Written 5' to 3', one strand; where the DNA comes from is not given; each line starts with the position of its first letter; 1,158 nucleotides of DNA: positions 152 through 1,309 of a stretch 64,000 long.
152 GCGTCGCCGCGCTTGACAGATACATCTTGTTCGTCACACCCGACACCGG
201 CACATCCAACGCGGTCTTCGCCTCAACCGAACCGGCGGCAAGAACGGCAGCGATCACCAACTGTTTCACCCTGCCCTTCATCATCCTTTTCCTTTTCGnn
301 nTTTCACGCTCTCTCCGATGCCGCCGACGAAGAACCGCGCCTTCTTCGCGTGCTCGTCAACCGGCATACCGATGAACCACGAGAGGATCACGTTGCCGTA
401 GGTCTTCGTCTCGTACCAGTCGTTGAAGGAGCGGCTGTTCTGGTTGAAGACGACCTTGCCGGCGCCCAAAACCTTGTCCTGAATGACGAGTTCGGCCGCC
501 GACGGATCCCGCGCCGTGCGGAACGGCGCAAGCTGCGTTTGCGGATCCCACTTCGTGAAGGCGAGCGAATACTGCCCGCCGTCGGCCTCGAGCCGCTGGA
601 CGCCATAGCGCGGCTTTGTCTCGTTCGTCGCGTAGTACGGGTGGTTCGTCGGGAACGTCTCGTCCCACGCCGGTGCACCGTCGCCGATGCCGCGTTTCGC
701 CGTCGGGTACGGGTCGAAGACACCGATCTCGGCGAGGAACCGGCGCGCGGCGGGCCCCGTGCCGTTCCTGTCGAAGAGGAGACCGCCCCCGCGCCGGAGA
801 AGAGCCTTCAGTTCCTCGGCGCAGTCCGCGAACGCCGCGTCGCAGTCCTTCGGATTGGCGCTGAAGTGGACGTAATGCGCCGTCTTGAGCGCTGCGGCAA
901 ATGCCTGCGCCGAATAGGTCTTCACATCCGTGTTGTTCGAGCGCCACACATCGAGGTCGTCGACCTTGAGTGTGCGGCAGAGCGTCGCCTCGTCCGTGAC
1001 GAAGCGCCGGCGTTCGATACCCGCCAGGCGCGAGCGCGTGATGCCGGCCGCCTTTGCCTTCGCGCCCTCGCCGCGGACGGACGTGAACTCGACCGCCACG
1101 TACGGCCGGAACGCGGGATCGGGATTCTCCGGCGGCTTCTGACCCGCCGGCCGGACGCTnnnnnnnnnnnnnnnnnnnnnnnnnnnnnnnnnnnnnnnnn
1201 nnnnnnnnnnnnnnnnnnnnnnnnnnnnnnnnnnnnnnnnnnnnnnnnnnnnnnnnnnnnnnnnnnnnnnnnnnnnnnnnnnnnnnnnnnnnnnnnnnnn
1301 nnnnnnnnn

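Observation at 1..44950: Five-member family of giant GH42-architecture secreted proteins, four next to Pmp-repeat beta-helix proteins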

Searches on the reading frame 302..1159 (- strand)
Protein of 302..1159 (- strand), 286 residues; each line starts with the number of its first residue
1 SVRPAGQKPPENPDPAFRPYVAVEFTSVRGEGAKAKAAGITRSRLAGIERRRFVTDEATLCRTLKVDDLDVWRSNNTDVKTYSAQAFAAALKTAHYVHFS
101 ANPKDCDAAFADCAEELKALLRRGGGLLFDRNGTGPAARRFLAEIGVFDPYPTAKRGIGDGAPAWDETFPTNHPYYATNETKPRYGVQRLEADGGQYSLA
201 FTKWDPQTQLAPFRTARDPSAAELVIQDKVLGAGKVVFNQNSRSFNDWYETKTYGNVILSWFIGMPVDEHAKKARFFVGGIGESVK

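Call 47: search_protein_families(library=pfam, proteins=[window:302-1159:-], max_evalue=10)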
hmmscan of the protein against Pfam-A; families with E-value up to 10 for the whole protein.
window:302-1159:- (286 aa): 1 family
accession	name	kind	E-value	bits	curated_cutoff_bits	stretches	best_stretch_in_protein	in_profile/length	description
PF08857.17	ParBc_2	-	0.16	12.6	23.6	1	47-100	49-103/158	Putative ParB-like nuclease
